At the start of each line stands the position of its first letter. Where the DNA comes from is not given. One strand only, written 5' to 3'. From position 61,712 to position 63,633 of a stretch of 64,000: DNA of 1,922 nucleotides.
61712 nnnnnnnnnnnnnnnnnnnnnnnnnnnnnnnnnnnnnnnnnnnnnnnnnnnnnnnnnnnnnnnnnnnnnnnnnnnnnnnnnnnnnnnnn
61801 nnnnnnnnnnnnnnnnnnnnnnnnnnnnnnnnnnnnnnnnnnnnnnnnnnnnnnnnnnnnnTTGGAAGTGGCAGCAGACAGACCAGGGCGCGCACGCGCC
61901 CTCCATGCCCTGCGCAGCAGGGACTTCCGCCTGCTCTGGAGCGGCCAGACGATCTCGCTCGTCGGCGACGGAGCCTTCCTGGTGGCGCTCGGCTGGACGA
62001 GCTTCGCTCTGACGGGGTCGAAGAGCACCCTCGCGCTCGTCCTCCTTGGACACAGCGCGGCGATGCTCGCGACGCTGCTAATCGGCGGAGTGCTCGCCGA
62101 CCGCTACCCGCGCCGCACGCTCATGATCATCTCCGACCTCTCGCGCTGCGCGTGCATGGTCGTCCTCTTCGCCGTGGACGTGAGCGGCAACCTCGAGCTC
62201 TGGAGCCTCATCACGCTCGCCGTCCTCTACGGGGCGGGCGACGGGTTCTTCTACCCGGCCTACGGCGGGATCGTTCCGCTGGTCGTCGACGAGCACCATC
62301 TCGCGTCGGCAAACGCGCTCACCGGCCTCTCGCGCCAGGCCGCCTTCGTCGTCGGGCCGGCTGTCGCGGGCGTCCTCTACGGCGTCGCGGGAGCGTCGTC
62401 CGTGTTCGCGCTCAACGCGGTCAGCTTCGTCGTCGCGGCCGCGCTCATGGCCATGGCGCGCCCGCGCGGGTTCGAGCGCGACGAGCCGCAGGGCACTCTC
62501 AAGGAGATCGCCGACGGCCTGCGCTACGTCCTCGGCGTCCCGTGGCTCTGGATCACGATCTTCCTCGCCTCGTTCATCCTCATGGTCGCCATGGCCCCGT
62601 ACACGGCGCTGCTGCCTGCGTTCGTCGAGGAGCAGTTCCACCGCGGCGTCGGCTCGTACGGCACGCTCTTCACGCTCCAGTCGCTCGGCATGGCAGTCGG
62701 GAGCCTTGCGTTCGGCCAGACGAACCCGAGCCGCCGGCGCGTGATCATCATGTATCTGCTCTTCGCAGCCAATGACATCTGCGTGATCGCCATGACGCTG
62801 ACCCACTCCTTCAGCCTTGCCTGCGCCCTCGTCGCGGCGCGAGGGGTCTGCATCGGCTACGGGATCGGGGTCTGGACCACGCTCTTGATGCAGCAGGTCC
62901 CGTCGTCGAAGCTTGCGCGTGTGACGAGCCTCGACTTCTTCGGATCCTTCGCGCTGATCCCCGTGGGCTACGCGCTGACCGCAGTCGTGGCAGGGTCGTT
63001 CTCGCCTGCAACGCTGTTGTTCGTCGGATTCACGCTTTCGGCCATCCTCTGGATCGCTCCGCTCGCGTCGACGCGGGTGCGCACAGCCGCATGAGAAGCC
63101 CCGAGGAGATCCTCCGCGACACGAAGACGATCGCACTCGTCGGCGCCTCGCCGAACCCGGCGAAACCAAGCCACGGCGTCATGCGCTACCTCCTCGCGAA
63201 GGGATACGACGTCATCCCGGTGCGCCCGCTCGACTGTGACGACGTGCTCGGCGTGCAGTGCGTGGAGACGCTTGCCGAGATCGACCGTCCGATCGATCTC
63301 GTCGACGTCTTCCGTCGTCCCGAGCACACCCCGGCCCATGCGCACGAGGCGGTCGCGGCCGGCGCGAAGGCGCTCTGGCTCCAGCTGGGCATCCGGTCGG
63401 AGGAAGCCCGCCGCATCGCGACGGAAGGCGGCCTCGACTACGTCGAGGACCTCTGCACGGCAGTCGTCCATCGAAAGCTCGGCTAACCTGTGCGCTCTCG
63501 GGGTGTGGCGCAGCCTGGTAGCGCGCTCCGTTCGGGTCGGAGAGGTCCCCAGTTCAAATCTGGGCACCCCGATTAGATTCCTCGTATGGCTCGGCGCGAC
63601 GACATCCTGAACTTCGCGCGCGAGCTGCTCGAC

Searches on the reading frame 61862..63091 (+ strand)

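Call 66: search_protein_families(library=pfam, proteins=[window:61862-63091:+])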
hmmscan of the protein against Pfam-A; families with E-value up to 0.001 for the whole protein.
window:61862-63091:+ (410 aa): 2 families
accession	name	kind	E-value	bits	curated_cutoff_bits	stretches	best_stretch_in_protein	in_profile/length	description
PF07690.21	MFS_1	-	3e-32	112.3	33.4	2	25-259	1-232/347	Major Facilitator Superfamily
PF05977.19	MFS_3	-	1.7e-28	99.8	27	1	14-341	4-328/524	Transmembrane secretion effector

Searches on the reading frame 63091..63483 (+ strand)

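Call 66: search_protein_families(library=pfam, proteins=[window:63091-63483:+])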
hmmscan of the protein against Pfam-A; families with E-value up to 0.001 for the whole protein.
window:63091-63483:+ (131 aa): 1 family
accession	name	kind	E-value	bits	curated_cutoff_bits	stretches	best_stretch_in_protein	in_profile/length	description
PF13380.12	CoA_binding_2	-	3.2e-39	134.4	22.8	1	12-127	1-115/116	CoA binding domain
